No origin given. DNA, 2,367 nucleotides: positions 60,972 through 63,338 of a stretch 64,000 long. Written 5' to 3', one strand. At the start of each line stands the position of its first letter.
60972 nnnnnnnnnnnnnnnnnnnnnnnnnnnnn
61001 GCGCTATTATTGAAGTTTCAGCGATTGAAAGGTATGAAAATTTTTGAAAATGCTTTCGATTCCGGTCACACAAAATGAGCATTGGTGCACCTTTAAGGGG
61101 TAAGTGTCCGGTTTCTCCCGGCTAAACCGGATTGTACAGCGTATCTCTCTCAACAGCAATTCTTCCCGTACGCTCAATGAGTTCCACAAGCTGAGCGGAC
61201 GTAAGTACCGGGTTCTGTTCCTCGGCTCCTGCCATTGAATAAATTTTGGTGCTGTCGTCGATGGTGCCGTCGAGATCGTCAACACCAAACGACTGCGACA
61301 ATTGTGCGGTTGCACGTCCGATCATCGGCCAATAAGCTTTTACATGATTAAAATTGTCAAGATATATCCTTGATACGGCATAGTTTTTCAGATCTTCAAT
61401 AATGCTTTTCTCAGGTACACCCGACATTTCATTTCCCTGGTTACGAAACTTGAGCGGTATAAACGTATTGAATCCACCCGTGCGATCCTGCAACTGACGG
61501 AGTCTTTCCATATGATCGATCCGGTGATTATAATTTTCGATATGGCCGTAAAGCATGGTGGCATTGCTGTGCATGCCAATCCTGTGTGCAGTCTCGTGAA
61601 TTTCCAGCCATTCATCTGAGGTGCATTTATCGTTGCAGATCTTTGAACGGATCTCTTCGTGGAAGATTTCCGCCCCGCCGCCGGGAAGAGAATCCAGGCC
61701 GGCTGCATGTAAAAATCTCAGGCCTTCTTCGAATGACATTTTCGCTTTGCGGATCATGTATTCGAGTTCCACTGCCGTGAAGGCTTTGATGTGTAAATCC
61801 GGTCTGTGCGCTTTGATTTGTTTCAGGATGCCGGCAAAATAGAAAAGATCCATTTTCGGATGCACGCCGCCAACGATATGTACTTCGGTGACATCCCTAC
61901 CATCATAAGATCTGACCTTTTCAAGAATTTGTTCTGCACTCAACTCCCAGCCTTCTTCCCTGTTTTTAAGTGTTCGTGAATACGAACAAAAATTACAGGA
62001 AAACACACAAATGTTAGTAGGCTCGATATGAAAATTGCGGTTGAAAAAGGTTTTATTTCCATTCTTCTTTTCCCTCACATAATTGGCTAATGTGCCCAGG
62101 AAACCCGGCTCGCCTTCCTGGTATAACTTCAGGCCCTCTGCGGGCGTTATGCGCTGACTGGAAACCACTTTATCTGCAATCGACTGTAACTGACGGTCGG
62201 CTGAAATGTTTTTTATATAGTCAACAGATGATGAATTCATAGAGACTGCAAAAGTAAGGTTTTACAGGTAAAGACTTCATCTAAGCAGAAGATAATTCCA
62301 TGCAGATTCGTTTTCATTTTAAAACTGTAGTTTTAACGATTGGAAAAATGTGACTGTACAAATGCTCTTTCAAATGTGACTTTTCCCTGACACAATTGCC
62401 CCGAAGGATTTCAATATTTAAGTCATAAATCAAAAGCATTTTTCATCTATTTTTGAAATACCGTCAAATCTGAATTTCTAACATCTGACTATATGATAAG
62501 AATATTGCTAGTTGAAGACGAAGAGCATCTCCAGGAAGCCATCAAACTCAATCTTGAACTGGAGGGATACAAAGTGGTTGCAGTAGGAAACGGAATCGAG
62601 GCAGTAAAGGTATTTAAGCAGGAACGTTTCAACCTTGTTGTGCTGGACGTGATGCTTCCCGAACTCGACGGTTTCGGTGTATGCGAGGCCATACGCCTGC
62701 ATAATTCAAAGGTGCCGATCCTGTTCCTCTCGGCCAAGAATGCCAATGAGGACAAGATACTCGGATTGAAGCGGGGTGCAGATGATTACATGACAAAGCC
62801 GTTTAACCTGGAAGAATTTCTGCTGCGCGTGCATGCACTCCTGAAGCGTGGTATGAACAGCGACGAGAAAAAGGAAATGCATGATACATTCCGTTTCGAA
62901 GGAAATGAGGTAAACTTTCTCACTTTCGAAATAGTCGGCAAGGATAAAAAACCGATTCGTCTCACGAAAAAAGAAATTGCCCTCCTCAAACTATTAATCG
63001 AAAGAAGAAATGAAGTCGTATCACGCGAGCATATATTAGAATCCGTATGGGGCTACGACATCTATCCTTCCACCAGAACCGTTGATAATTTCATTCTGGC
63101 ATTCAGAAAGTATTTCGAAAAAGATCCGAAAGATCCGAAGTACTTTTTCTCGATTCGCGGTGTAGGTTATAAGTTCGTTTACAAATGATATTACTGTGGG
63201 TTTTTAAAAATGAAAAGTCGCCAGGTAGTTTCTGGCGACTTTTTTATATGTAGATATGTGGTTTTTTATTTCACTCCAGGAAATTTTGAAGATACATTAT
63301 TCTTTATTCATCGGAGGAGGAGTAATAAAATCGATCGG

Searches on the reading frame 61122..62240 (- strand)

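Call 8: search_protein_families(library=pfam, proteins=[window:61122-62240:-], max_evalue=0.001)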
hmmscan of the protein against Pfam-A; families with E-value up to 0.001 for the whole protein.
window:61122-62240:- (372 aa): 3 families
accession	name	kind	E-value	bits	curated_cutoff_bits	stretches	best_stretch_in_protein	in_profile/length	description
PF04055.27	Radical_SAM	-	3.5e-20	73.3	29.5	1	72-247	1-166/166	Radical SAM superfamily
PF19288.4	CofH_C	-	6.1e-09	36.2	27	1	256-360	3-107/125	CofH/MqnC C-terminal region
PF13353.11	Fer4_12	-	4.4e-05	24.2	22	1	78-168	15-103/137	4Fe-4S single cluster domain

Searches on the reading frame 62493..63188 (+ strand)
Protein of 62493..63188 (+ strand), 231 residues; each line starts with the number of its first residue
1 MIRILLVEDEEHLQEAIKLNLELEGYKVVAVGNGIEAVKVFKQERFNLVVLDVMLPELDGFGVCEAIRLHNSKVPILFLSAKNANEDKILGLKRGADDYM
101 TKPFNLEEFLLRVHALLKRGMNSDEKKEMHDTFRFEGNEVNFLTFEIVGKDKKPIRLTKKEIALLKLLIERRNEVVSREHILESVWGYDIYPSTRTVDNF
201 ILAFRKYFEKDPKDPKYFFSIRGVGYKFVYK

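Call 8: search_protein_families(library=pfam, proteins=[window:62493-63188:+], max_evalue=0.001)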
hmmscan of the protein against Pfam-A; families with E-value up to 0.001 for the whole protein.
window:62493-63188:+ (231 aa): 2 families
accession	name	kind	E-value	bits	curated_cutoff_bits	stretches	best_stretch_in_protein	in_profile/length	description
PF00072.30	Response_reg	-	1.7e-27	96.2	30.2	1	4-113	1-110/111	Response regulator receiver domain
PF00486.34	Trans_reg_C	-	3.6e-23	81.9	26.2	1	153-228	2-77/77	Transcriptional regulatory protein, C terminal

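Call 9: search_protein_families(library=ncbifam, proteins=[window:62493-63188:+], max_evalue=0.001)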
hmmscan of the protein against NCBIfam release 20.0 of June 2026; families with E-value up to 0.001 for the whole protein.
window:62493-63188:+ (231 aa): 99 families (the best 25 are shown)
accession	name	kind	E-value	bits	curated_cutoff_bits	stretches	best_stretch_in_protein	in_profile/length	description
NF045944.1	ResRegRpaBCyano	equivalog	1.3e-57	194.8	330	1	5-228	1-227/229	response regulator transcription factor RpaB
NF040534.1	resp_reg_YycF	equivalog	2e-55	187.6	340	1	3-226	2-225/231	response regulator YycF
NF053854.1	RespRegPhoBBctds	equivalog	1.2e-54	185.1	270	1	4-228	1-224/225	two-component system response regulator PhoB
NF040689.1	MtrAB_MtrA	equivalog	3.8e-54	183.4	300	1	4-227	1-217/219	MtrAB system response regulator MtrA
NF051850.1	RespRegRprY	equivalog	4.4e-51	173.5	370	1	2-229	5-227/234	response regulator transcription factor RprY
NF033117.2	vanR_ACDEGLN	exception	1.6e-49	168.5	350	1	4-227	1-224/226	VanR-ABDEGLN family response regulator transcription factor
NF007005.1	PRK09468.1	equivalog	1.7e-49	168.4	331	1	3-229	5-232/237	osmolarity response regulator transcription factor OmpR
NF033120.0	vanR_FM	exception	4.6e-49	167.1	460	1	2-228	4-229/231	vancomycin resistance response regulator transcription factor, VanR-F/VanR-M family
TIGR02154.1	PhoB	equivalog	5.1e-49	166.6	296.2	1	3-228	4-225/226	phosphate regulon transcriptional regulator PhoB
NF041733.1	resp_reg_CseB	equivalog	3.1e-48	164.1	350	1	3-228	2-226/228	two-component system response regulator CseB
TIGR01387.1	cztR_silR_copR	subfamily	1.9e-47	161.7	279.2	1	4-228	1-218/218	heavy metal response regulator transcription factor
NF041734.1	resp_reg_RppA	equivalog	6e-47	159.9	250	1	2-228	1-227/229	two-component system response regulator RppA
NF008296.0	PRK11083.1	equivalog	2.6e-46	157.9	273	1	3-228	5-225/228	two-component system response regulator CreB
NF041209.1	resp_regPieR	equivalog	2.9e-45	154.7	450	1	3-228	2-227/231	two component system response regulator PieR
NF008378.0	PRK11173.1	equivalog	3.8e-45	154.1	334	1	3-229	5-233/238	two-component system response regulator ArcA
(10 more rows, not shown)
